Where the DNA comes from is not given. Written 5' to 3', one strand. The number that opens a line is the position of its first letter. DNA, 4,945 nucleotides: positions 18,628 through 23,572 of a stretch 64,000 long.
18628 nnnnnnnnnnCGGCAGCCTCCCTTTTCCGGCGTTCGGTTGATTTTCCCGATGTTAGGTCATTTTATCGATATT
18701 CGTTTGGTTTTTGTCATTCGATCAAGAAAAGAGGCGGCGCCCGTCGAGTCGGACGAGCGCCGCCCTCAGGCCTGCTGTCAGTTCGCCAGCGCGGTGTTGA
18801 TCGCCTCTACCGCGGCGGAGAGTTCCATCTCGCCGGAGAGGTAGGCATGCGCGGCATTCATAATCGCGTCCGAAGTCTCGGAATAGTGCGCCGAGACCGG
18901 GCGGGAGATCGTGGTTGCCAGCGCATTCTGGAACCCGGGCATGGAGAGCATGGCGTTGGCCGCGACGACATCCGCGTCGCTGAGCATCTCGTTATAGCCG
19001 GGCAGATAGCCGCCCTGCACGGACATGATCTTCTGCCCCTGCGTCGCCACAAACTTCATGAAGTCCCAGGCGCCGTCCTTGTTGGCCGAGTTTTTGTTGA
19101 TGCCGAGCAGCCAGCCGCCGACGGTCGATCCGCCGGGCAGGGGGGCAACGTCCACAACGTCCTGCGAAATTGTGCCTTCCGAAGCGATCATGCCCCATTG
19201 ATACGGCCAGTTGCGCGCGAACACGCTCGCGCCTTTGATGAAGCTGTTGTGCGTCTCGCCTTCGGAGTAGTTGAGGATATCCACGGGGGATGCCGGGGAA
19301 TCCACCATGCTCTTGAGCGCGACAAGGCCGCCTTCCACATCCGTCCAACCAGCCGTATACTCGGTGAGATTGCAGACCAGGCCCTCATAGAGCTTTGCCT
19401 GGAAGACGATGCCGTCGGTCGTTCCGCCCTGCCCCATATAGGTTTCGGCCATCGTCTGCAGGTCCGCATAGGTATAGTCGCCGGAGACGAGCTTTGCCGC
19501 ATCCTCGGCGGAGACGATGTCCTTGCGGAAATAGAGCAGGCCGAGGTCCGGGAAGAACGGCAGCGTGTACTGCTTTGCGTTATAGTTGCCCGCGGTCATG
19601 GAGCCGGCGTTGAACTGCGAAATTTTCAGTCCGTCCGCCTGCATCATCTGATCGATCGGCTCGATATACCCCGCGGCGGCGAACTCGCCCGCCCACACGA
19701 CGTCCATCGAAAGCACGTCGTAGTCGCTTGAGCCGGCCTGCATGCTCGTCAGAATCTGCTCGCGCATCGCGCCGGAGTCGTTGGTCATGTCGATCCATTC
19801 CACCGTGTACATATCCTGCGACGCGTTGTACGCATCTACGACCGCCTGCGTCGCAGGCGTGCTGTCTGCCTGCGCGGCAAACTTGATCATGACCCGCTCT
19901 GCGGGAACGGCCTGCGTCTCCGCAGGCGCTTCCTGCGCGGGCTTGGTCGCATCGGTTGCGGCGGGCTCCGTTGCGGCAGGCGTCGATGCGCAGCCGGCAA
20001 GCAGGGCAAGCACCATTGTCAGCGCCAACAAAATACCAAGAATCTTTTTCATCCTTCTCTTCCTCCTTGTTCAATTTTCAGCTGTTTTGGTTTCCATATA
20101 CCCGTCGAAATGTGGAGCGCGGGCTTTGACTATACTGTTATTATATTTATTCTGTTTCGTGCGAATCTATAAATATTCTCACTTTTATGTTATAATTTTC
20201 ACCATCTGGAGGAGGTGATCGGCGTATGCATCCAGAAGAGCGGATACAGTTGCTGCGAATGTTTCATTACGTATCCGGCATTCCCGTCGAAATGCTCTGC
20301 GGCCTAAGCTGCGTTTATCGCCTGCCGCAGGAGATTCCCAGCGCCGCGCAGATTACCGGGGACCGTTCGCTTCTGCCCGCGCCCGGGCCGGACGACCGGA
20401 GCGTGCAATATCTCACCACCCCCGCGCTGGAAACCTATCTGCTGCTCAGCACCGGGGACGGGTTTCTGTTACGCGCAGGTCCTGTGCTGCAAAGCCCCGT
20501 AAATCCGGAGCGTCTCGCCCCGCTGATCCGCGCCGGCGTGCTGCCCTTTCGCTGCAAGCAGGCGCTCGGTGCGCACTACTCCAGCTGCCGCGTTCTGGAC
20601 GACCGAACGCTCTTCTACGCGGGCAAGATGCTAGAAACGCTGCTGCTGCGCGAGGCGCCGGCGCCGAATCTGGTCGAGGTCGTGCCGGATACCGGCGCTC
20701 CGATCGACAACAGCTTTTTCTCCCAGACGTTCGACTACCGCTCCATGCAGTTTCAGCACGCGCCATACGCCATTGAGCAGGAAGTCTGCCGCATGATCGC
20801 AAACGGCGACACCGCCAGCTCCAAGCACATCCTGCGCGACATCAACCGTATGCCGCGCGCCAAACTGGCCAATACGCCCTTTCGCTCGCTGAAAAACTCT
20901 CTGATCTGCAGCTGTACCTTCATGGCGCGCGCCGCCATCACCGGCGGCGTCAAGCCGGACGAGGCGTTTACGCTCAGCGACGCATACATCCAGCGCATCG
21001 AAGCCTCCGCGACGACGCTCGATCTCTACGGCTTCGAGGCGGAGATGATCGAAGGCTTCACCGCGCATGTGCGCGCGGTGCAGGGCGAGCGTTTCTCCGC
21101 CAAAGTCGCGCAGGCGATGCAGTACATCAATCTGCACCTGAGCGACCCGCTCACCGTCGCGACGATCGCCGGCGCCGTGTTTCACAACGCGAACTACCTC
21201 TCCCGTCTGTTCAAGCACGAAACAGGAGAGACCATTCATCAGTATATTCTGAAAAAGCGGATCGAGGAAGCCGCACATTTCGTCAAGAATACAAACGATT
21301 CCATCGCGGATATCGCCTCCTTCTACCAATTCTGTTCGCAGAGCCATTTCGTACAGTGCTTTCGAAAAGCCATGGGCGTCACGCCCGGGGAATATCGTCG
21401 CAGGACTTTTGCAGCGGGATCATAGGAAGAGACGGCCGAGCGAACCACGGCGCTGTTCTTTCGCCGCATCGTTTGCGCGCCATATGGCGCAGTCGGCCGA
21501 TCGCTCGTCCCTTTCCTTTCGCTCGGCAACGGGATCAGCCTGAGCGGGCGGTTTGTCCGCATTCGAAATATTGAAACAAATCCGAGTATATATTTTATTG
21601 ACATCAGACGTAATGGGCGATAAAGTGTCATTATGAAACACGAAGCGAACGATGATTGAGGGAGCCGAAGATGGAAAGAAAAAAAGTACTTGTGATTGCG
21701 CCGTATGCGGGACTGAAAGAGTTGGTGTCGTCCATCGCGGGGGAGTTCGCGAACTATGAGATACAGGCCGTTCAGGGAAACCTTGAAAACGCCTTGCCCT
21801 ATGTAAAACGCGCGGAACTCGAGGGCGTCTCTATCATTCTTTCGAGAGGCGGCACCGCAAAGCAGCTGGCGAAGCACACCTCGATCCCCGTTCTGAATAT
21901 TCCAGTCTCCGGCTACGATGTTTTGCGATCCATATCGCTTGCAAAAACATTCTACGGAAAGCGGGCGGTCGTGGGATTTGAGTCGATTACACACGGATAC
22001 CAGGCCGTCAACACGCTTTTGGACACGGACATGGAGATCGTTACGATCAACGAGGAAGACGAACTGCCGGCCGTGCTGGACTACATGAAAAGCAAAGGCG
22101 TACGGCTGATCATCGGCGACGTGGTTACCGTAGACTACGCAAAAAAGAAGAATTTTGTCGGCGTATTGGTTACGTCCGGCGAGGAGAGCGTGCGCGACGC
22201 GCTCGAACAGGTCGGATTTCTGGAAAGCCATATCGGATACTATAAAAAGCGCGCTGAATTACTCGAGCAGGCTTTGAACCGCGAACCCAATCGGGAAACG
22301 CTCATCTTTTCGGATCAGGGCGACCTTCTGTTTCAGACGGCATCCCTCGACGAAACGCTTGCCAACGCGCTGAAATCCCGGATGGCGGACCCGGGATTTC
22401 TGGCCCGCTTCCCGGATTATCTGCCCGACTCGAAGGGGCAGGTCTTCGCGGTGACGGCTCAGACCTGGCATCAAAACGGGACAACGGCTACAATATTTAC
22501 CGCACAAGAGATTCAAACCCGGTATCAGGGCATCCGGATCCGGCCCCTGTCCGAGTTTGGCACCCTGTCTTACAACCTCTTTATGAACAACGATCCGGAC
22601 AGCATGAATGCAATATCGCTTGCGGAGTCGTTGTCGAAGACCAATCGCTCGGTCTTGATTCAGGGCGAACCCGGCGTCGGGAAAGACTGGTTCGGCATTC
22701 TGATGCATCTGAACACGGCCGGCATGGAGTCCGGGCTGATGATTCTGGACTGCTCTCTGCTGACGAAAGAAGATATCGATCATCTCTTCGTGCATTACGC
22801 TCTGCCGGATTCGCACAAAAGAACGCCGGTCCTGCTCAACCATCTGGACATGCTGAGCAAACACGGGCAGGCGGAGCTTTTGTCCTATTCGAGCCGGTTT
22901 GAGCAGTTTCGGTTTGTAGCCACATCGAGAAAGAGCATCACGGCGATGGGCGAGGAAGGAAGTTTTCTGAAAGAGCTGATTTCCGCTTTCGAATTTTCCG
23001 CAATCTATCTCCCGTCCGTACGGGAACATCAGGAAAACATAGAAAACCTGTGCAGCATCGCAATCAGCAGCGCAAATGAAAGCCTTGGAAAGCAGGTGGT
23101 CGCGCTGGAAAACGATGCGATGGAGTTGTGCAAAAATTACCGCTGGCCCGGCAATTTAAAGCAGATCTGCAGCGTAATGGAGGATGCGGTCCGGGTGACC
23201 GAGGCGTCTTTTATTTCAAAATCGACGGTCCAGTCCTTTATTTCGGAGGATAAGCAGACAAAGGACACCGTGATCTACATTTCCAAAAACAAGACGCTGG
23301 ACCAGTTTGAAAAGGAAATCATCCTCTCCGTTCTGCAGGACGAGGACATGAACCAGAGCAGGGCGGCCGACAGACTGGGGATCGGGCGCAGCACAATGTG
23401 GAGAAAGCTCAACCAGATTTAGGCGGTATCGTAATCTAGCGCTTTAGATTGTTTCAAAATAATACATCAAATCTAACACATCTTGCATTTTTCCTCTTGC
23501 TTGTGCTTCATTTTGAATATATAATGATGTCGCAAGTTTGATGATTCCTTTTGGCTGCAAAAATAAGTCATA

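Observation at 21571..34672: Orphan glycyl-radical-enzyme operon joined to a TRAP importer and a C4 acid-sugar kinase/PdxA-type dehydrogenase module (main candidate for a new pathway)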

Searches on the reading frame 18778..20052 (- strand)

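Call 16: search_protein_families(library=pfam, proteins=[window:18778-20052:-], max_evalue=0.01)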
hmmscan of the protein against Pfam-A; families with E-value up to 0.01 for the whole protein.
window:18778-20052:- (424 aa): 1 family
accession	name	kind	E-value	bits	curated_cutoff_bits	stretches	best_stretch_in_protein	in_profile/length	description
PF01547.30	SBP_bac_1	-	9.4e-26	91.9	26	1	62-341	2-306/307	Bacterial extracellular solute-binding protein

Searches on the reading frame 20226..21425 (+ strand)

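Call 16: search_protein_families(library=pfam, proteins=[window:20226-21425:+], max_evalue=0.01)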
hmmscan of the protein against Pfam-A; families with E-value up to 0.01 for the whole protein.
window:20226-21425:+ (399 aa): 2 families
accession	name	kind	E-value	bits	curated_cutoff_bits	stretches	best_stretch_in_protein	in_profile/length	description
PF00165.29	HTH_AraC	-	1.1e-21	76.8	26.6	2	355-392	6-42/42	Bacterial regulatory helix-turn-helix proteins, AraC family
PF12833.13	HTH_18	-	7.7e-20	71.4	33.6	1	315-393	2-80/80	Helix-turn-helix domain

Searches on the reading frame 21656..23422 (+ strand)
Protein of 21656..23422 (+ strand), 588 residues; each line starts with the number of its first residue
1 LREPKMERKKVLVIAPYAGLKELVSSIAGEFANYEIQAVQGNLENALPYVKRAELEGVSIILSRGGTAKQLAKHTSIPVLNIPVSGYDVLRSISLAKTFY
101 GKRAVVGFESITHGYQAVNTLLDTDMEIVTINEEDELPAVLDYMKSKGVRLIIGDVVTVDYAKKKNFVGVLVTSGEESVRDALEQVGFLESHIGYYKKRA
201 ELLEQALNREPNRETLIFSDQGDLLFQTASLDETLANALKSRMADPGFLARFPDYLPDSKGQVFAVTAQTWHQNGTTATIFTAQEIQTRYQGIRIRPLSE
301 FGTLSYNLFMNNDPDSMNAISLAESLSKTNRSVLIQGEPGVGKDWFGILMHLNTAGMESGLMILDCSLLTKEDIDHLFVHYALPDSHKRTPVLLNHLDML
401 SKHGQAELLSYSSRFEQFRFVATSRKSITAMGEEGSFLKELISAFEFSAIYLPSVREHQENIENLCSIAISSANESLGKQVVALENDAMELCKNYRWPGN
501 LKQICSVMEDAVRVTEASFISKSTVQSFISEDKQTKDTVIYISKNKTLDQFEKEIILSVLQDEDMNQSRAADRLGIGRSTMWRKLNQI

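Call 3: search_protein_families(library=pfam, proteins=[window:21656-23422:+])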
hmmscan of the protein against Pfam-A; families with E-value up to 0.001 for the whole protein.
window:21656-23422:+ (588 aa): 5 families
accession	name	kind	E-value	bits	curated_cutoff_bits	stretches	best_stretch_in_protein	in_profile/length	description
PF06506.16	PrpR_N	-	5.8e-48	163.1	29.1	1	33-185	4-156/167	Propionate catabolism activator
PF02954.25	HTH_8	-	3.5e-12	46.3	22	1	547-586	1-40/42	Bacterial regulatory protein, Fis family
PF25601.1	AAA_lid_14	-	4.1e-12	46.2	27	1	456-537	1-82/87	AAA+ ATPase lid domain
PF14532.12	Sigma54_activ_2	-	3.8e-08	34.1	25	1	324-453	15-136/138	Sigma-54 interaction domain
PF00158.32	Sigma54_activat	-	5.8e-06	26.5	20.2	1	312-374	4-66/168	Sigma-54 interaction domain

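Call 4: search_protein_families(library=ncbifam, proteins=[window:21656-23422:+])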
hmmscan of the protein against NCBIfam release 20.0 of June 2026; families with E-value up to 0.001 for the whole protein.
window:21656-23422:+ (588 aa): 25 families
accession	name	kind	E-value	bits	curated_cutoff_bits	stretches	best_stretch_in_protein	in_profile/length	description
NF011953.0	PRK15424.1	equivalog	2e-31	109.2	703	2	16-186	21-192/538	propionate catabolism operon regulatory protein PrpR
TIGR02329.1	propionate_PrpR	equivalog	8.9e-31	107.1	499.2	2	18-370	13-275/526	propionate catabolism operon regulatory protein PrpR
NF008485.2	PRK11388.1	equivalog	4.3e-30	104.6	551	1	309-587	334-634/643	dihydroxyacetone kinase operon transcriptional regulator DhaR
NF041552.1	TF_PrdR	equivalog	5.9e-30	104.1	795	2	418-587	403-575/577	sigma-54 dependent transcriptional regulator PrdR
NF008469.0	PRK11361.1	equivalog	2e-20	73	714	1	418-586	279-452/461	acetoacetate metabolism transcriptional regulator AtoC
NF041906.1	V4R_TF_MobR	exception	2.5e-20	72.5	999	1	410-585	360-541/544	phenol degradation transcriptional regulator MobR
TIGR02974.1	phageshock_pspF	equivalog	8.1e-20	71.3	443.55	1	417-538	134-258/336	phage shock protein operon transcriptional activator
NF007689.0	PRK10365.1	equivalog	1.4e-19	70.3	760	1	418-586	275-440/441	sigma-54-dependent response regulator transcription factor ZraR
TIGR01818.1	ntrC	equivalog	7.5e-19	67.8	558.6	1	418-532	270-384/463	nitrogen regulation protein NR(I)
NF050807.1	TransRegFlbDCaul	equivalog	4.1e-18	65.5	750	1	418-587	254-437/454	sigma-54-dependent transcriptional regulator FlbD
TIGR02915.1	PEP_resp_reg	equivalog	6.7e-18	64.7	502.6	1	419-586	276-440/445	PEP-CTERM-box response regulator transcription factor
NF051870.1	NAssimRespRegNtrX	equivalog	7e-18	64.7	600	1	418-587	271-449/452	nitrogen assimilation response regulator NtrX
NF003451.0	PRK05022.1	equivalog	1.1e-16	60.7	476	1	418-583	326-503/512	nitric oxide reductase transcriptional regulator NorR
NF008622.0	PRK11608.1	equivalog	2.1e-15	56.6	529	1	417-578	141-313/329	phage shock protein operon transcriptional activator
NF041946.1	LuxO_transreg_Vib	equivalog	4e-15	55.6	800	1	418-586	269-458/463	quorum-sensing sigma-54 dependent transcriptional regulator LuxO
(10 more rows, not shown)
